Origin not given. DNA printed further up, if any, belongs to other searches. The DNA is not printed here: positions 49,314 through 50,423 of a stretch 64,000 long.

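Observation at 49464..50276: GNAT acetyltransferase fused to a single SSB-type OB fold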

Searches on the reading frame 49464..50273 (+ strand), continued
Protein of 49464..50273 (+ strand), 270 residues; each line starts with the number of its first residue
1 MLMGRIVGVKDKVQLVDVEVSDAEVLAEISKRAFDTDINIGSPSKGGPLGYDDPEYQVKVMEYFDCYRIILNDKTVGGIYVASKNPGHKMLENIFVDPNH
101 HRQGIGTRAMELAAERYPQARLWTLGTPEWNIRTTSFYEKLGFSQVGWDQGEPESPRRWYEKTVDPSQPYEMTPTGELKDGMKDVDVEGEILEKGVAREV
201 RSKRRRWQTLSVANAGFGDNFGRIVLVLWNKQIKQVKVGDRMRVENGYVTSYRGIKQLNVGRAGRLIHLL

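Call 11: find_encoding_contigs(protein=window:49464-50273:+, flank=10000, max_places=4)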
Protein window:49464-50273:+ (270 aa): 24 contigs read that carry it; 4 places shown.
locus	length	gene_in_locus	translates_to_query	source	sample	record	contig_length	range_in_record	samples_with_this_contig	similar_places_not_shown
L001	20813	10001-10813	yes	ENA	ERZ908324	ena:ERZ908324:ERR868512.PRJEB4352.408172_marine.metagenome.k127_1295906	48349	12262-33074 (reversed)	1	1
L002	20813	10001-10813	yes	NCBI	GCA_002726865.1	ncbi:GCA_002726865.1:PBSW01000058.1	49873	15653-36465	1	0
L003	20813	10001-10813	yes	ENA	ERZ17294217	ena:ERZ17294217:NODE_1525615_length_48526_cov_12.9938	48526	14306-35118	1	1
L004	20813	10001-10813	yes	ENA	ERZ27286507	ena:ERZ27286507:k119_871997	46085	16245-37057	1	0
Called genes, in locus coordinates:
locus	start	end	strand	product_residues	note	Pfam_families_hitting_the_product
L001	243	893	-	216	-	PF00730:HhH-GPD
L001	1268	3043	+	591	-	PF07969:Amidohydro_3, PF01979:Amidohydro_1 (weak)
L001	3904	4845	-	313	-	PF01408:GFO_IDH_MocA, PF02894:GFO_IDH_MocA_C, PF22725:GFO_IDH_MocA_C3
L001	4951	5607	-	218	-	-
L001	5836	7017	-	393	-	PF15632:ATPgrasp_Ter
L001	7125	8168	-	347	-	PF04007:DUF354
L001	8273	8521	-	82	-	-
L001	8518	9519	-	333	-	PF00953:Glycos_transf_4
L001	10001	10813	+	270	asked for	PF00583:Acetyltransf_1, PF13673:Acetyltransf_10 (weak), PF13508:Acetyltransf_7, PF21473:OB_Ssb-like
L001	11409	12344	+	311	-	PF24827:AstE_AspA_cat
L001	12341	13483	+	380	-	PF01408:GFO_IDH_MocA, PF22725:GFO_IDH_MocA_C3, PF02894:GFO_IDH_MocA_C (weak)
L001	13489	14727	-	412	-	PF01979:Amidohydro_1, PF07969:Amidohydro_3 (weak)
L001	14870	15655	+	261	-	PF02633:Creatininase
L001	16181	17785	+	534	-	PF07969:Amidohydro_3, PF01979:Amidohydro_1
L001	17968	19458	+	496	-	PF02789:Peptidase_M17_N, PF00883:Peptidase_M17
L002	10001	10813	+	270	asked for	PF00583:Acetyltransf_1, PF13673:Acetyltransf_10 (weak), PF13508:Acetyltransf_7, PF21473:OB_Ssb-like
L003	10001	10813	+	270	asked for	PF00583:Acetyltransf_1, PF13673:Acetyltransf_10 (weak), PF13508:Acetyltransf_7, PF21473:OB_Ssb-like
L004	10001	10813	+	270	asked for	PF00583:Acetyltransf_1, PF13673:Acetyltransf_10 (weak), PF13508:Acetyltransf_7, PF21473:OB_Ssb-like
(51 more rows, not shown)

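Call 15: find_related_loci(query=A1, collection=genome_contigs, flank=8000)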
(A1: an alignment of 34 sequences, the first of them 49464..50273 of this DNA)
Query A1 (270 aa) in genome_contigs; peptide patterns used: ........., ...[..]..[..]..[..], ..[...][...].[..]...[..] (x = any residue, [..] = any of these).
502 stretches matched a pattern; 115 encode a relative of the query (tblastn E <= 1e-3); the best 80 are kept; 80 distinct loci.
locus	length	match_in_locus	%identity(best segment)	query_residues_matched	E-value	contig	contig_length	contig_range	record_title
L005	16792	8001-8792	78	7-270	2e-139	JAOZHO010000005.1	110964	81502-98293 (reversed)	MAG: Candidatus Bathyarchaeota archaeon isolate QDN_3 k147_61664, whole genome shotgun sequence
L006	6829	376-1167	79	7-270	1e-136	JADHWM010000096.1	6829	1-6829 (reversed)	MAG: Candidatus Bathyarchaeota archaeon isolate BS750m-G27 BS-750m-C22978, whole genome shotgun sequence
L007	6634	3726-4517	66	7-270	9e-108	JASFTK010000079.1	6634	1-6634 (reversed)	MAG: Candidatus Bathyarchaeota archaeon isolate D1103U20metaG_Bin_439 D1103U20metaG_FD_scaffold_4333_c1, whole genome sh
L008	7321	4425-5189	62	11-267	1e-107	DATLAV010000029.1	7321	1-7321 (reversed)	MAG TPA_asm: Patescibacteria group bacterium isolate SMAG_U14280 k141_4222603, whole genome shotgun sequence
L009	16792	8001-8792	58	7-270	6e-105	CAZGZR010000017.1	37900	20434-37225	MAG TPA_asm: uncultured Candidatus Bathyarchaeia archaeon isolate SRP323688_co1_233 genome assembly, contig: NODE_1979_l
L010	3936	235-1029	62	5-270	8e-105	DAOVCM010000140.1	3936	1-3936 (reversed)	MAG TPA_asm: Candidatus Bathyarchaeota archaeon isolate CSMAG_1031 CSMAG_1031_k141_537514_length_3936_cov_8.3086, whole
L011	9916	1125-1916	56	7-270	3e-103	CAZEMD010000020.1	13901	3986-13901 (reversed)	MAG TPA_asm: uncultured Candidatus Bathyarchaeia archaeon isolate SRP214966_co5_307 genome assembly, contig: NODE_3954_l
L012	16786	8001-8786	63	10-270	5e-100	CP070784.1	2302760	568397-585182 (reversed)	MAG: Candidatus Bathyarchaeota archaeon isolate bin16 chromosome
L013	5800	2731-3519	55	7-270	8e-97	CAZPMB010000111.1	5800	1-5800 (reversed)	MAG TPA_asm: uncultured Candidatus Bathyarchaeia archaeon isolate binchicken_co383_203 genome assembly, contig: NODE_628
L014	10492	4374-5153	58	7-270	7e-95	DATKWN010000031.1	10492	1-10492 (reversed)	MAG TPA_asm: Candidatus Krumholzibacteriaceae bacterium isolate SMAG_U14164 k141_4495954, whole genome shotgun sequence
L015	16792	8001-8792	59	6-270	4e-95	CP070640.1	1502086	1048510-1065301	MAG: Candidatus Bathyarchaeota archaeon isolate bin91 chromosome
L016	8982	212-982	57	7-267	1e-94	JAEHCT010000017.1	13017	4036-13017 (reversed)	MAG: Candidatus Bathyarchaeota archaeon isolate SF.bin41 contig-145_10224, whole genome shotgun sequence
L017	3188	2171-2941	58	7-267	7e-96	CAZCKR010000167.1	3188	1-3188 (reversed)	MAG TPA_asm: uncultured Candidatus Bathyarchaeia archaeon isolate SRP068000_co4_479 genome assembly, contig: NODE_74000_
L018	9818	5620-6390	57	7-267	2e-93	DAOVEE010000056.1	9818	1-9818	MAG TPA_asm: Candidatus Bathyarchaeota archaeon isolate CSMAG_1075 CSMAG_1075_k141_1659218_length_9818_cov_18.5048, whol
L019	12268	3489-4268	53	7-270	2e-91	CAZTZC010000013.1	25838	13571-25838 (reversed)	MAG TPA_asm: uncultured Candidatus Bathyarchaeia archaeon isolate SRP214966_co7_240 genome assembly, contig: NODE_1219_l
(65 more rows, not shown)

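Call 18: predict_structure(alignment_id=A1)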
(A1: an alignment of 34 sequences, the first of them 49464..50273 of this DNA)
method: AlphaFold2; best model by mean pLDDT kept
length: 270 residues; sequences in the alignment: 34
mean_pLDDT: 92.2   pTM: 0.84
mean pLDDT of the five models: 92.2, 91.6, 90.7, 89.9, 84.8
residues with pLDDT >= 90: 213; 70-90: 50; 50-70: 4; < 50: 3
segments of 3 or more residues with pLDDT < 50: 1-3
pLDDT, mean of each block of 10 residues (from residue 1): 60 96 98 91 84 95 95 97 89 95 94 95 93 91 95 88 93 96 95 96 83 97 97 95 96 96 90
secondary structure, 60 per line:
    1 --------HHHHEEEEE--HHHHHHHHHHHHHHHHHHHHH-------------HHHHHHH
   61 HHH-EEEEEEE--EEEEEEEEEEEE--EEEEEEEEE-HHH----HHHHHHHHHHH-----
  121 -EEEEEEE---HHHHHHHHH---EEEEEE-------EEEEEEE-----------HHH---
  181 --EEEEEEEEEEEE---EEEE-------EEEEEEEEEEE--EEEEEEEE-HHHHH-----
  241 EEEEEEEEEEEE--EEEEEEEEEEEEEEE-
elements in order: H9-12 E13-17 H20-40 H54-63 E65-71 E74-85 E88-96 H105-115 E122-128 H132-140 E144-149 E157-163 E183-194 E198-201 E209-219 E222-229 H231-235 E241-252 E255-269

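Call 21: fold_search(model_id=the predicted structure, library=pdb)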
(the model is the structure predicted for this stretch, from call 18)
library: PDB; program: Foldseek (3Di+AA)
matches with E <= 10: 1454; with E <= 0.001: 686
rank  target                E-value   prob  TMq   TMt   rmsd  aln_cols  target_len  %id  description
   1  8osp_A                1.4e-09  1.00  0.47  0.71   3.5       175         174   19  GCN5-related N-Acetyltransferase from Lactobacillus curiae (released 2023-07-05)
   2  4e2a_B                6.5e-09  1.00  0.46  0.68   3.8       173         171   16  Crystal Structure of the Putative acetyltransferase from Streptococcus mutans (released 2013-03-13)
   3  3exn                  9.6e-09  1.00  0.48  0.81   2.9       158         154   19  Crystal structure of acetyltransferase from Thermus thermophilus HB8 (released 2009-01-06)
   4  4e2a_A                1.0e-08  1.00  0.45  0.68   3.8       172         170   16  Crystal Structure of the Putative acetyltransferase from Streptococcus mutans (released 2013-03-13)
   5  3fnc_A                1.6e-08  1.00  0.48  0.79   2.9       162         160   17  Crystal structure of a putative acetyltransferase from Listeria innocua (released 2009-01-27)
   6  3f0a                  2.2e-08  1.00  0.47  0.77   3.2       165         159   16  Structure of a putative n-acetyltransferase (ta0374) in complex with acetyl-coa from thermoplasma acidophilum (released 2008-11-11)
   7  4m3s                  2.4e-08  1.00  0.46  0.74   4.2       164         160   16  Crystal structure of a GNAT superfamily acetyltransferase PA4794 in complex with HEPES (released 2013-08-21)
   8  9mto_B                3.2e-08  1.00  0.46  0.84   2.6       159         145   14  Crystal structure of acetyltransferase CBU0801 from Coxiella burnetii (released 2025-01-22)
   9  1tiq_B                3.4e-08  1.00  0.46  0.71   4.7       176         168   20  Crystal Structure of an Acetyltransferase (PaiA) in complex with CoA and DTT from Bacillus subtilis, Northeast Structu (released 2004-07-13)
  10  4kua                  4.8e-08  1.00  0.45  0.72   3.9       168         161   14  Crystal structure of a GNAT superfamily acetyltransferase PA4794 (released 2013-06-05)
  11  5isv_A                5.3e-08  1.00  0.46  0.76   4.7       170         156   15  Crystal structure of the ribosomal-protein-S18-alanine N-acetyltransferase from Escherichia coli (released 2016-04-13)
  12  8gxk_A                5.3e-08  1.00  0.47  0.66   3.4       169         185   16  Pseudomonas jinjuensis N-acetyltransferase (released 2022-10-12)
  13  4oae                  5.3e-08  1.00  0.46  0.73   4.0       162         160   15  Crystal structure of a GNAT superfamily acetyltransferase PA4794 C29A/C117A/Y128A mutant in complex with chloramphenicol (released 2014-01-29)
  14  1tiq_A                5.9e-08  1.00  0.45  0.68   4.1       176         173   21  Crystal Structure of an Acetyltransferase (PaiA) in complex with CoA and DTT from Bacillus subtilis, Northeast Structu (released 2004-07-13)
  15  5wph_A                5.9e-08  1.00  0.44  0.63   6.8       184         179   14  Crystal structure of ArsN, N-acetyltransferase with substrate AST from Pseudomonas putida KT2440 (released 2018-10-10)
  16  1o7i_B                6.6e-08  1.00  0.34  0.76   1.6        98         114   31  Crystal structure of a single stranded DNA binding protein (released 2003-06-25)
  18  1o7i_A                7.0e-08  1.00  0.33  0.74   1.5        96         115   31  Crystal structure of a single stranded DNA binding protein (released 2003-06-25)
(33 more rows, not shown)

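Call 22: search_protein_representatives(alignment_id=A1)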
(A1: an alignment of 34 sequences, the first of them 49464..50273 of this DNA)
Query: 34 sequences, 263 profile positions. Proteins with E-value up to 0.001 (for the whole library): 4435; up to 1e-10: 1581; up to 1e-30: 75. The best 150 are listed.
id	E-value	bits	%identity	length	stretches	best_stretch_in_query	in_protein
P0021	1.9e-129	446.9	-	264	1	5-263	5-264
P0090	9.1e-111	385.6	-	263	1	2-263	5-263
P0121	9.6e-104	362.6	-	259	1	1-263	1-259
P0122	1.6e-89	315.9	-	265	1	4-263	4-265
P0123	2.6e-88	312.0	-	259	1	4-261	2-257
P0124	5.4e-87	307.7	-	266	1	1-263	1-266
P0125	2.3e-80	285.9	-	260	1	4-263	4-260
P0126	2.9e-80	285.6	-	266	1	4-260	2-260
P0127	9.7e-79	280.6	-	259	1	4-262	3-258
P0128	2.0e-76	273.0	-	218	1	1-191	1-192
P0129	1.1e-68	247.7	-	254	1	4-192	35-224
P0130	1.8e-68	246.9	-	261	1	4-261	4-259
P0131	2.4e-67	243.3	-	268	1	6-262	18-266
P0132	6.9e-67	241.8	-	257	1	1-262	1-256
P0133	3.0e-58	213.4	-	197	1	6-160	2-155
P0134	1.1e-50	188.6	-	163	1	2-161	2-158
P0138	3.1e-48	180.6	-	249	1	7-144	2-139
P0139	3.7e-48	180.4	-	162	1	7-144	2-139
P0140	3.6e-45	170.6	-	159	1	5-159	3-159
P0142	1.3e-42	162.2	-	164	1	7-145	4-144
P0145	9.6e-41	156.1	-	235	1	5-143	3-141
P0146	1.3e-40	155.6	-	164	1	6-144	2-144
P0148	1.7e-39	152.0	-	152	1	8-144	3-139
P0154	1.6e-37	145.5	-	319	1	4-141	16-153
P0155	3.0e-37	144.6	-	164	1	5-141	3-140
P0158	1.7e-36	142.1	-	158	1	7-145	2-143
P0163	9.0e-36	139.8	-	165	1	5-161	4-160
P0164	1.5e-35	139.0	-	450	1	7-142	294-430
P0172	2.5e-33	131.8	-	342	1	7-161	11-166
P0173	3.0e-33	131.5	-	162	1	7-160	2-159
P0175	2.0e-32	128.8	-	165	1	4-158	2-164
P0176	2.0e-32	128.8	-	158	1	6-159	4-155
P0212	3.8e-29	118.1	-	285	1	7-145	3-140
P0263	1.3e-26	109.7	-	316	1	5-143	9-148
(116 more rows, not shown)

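Call 24: list_cluster_members(proteins=[P0134, P0139, P0140, P0142, P0146, P0148, P0155, P0158, P0163, P0173])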
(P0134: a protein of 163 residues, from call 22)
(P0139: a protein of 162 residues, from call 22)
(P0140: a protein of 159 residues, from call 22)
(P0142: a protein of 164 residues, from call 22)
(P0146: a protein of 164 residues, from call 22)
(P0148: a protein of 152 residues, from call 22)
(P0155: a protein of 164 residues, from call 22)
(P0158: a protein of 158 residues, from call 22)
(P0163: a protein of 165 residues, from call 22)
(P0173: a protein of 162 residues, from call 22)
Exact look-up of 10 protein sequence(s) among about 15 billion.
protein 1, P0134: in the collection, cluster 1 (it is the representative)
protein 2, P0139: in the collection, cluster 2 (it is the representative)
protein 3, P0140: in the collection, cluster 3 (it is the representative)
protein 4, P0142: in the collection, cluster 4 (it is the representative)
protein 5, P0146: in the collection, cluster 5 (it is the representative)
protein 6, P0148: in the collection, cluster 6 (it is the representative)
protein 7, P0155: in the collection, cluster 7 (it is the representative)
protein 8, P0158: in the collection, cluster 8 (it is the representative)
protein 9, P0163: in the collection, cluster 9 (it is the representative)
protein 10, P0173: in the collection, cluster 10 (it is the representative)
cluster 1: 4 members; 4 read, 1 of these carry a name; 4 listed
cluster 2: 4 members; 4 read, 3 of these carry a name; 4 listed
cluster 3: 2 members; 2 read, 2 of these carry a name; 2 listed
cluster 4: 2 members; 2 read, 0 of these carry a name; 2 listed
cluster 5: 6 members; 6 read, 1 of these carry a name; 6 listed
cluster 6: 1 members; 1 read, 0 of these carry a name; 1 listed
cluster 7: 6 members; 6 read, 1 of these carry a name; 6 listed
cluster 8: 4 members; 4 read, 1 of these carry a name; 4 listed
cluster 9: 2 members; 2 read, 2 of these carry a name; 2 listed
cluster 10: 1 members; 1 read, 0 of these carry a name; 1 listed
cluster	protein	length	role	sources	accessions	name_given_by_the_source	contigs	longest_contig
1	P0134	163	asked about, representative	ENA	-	-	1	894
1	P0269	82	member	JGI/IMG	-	GNAT superfamily N-acetyltransferase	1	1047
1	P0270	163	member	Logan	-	-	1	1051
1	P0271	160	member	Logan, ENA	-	-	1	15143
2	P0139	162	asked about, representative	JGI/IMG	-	predicted acetyltransferase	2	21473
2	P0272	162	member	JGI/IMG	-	predicted acetyltransferase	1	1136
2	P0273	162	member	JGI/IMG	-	predicted acetyltransferase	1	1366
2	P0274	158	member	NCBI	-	-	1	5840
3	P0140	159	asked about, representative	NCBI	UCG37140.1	MAG: GNAT family N-acetyltransferase, partial [Candidatus Bathyarchaeota archaeon]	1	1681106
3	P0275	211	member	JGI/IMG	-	GNAT superfamily N-acetyltransferase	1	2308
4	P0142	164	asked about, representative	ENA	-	-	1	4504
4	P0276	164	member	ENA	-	-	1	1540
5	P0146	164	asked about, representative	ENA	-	-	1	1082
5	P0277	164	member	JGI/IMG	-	GNAT superfamily N-acetyltransferase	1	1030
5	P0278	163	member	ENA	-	-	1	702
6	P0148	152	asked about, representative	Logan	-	-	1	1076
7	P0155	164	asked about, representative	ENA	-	-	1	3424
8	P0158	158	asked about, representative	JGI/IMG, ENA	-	-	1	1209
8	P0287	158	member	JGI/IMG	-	GNAT superfamily N-acetyltransferase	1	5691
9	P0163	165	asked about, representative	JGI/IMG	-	RimJ/RimL family protein N-acetyltransferase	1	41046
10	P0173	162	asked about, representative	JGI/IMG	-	-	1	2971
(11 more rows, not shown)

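Call 28: search_protein_families(library=ncbifam, proteins=[P0139, P0163, P0158, P0155, P0140], max_evalue=0.01)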
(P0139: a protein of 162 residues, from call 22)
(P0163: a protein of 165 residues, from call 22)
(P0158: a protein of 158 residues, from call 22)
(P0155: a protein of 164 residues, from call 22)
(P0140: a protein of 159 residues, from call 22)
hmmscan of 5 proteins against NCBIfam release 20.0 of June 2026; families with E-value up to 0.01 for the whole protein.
P0139 (162 aa): 3 families
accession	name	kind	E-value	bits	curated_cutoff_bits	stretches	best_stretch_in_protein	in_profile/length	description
TIGR01575.1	rimI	equivalog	8.2e-08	32.5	86.4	1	50-136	28-116/132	ribosomal protein S18-alanine N-acetyltransferase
NF007807.0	PRK10514.1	equivalog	9.7e-05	22.3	134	1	79-138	72-128/147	acetyltransferase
NF053587.1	SpmdActasePaiA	equivalog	0.00015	21.6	250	1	77-137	90-152/172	spermidine/spermine N(1)-acetyltransferase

P0163 (165 aa): 5 families
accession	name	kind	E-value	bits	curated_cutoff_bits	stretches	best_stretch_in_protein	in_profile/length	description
TIGR01575.1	rimI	equivalog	2.8e-06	27.5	86.4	1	51-141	25-117/132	ribosomal protein S18-alanine N-acetyltransferase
NF007807.0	PRK10514.1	equivalog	4.4e-05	23.4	134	1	87-151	76-140/147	acetyltransferase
NF053587.1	SpmdActasePaiA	equivalog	0.0033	17.2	250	0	79-140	88-151/172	spermidine/spermine N(1)-acetyltransferase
NF000431.1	AAC_6p_Ian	exception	0.0039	16.7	400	1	88-139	100-154/190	aminoglycoside N-acetyltransferase AAC(6')-Ian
NF033074.0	AAC_6p_Ib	exception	0.0055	16.4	400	1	104-150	120-168/184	AAC(6')-Ib family aminoglycoside 6'-N-acetyltransferase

P0158 (158 aa): 5 families
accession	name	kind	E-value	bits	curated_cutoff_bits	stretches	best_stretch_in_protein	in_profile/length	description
TIGR01575.1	rimI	equivalog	1.5e-06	28.4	86.4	1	49-139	26-116/132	ribosomal protein S18-alanine N-acetyltransferase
NF007807.0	PRK10514.1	equivalog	6.9e-06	26.1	134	1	70-140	64-127/147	acetyltransferase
NF053587.1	SpmdActasePaiA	equivalog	0.00012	21.9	250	1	75-140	85-152/172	spermidine/spermine N(1)-acetyltransferase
NF033078.2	AAC_6p_Ia_fam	equivalog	0.00037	20.4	265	1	55-107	50-102/181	AAC(6')-Ia family aminoglycoside 6'-N-acetyltransferase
NF007853.0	PRK10562.1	equivalog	0.0091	16.2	125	0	70-139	61-124/146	N-acetyltransferase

P0155 (164 aa): 4 families
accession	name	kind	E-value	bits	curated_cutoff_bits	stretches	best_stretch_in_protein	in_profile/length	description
NF007853.0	PRK10562.1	equivalog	0.0021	18.3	125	1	84-142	71-126/146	N-acetyltransferase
NF000135.2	AAC_6p_IIc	exception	0.007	16.1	415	1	100-155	119-173/193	aminoglycoside N-acetyltransferase AAC(6')-IIc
NF012165.0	AAC_6p_set_A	equivalog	0.0096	15.6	280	0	104-156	116-167/177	aminoglycoside 6'-N-acetyltransferase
NF007807.0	PRK10514.1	equivalog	0.0098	15.8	134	0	84-141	73-127/147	acetyltransferase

P0140 (159 aa): 9 families
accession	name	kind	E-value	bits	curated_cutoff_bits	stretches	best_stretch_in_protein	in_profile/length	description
TIGR01575.1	rimI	equivalog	1.6e-10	41.2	86.4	1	54-144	28-119/132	ribosomal protein S18-alanine N-acetyltransferase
NF007853.0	PRK10562.1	equivalog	3.8e-06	27.2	125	1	66-141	56-124/146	N-acetyltransferase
NF007807.0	PRK10514.1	equivalog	5.4e-06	26.4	134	1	85-141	73-126/147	acetyltransferase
NF007338.0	PRK09831.1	equivalog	0.00013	22.1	146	1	84-141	77-128/150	GNAT family N-acetyltransferase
NF007025.1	PRK09491.1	equivalog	0.00052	20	173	1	55-143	36-125/145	ribosomal protein S18-alanine N-acetyltransferase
NF053587.1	SpmdActasePaiA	equivalog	0.0023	17.7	250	0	84-148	92-158/172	spermidine/spermine N(1)-acetyltransferase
TIGR03448.1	mycothiol_MshD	equivalog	0.0027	17.1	163.1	0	55-118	43-108/294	mycothiol synthase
NF000225.3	AAC_6p_Strep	exception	0.0031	17.5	250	1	58-144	40-131/156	aminoglycoside 6'-N-acetyltransferase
NF040503.1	resist_ArsN1a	equivalog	0.0037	17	170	1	88-150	82-146/159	arsinothricin resistance N-acetyltransferase ArsN1 family A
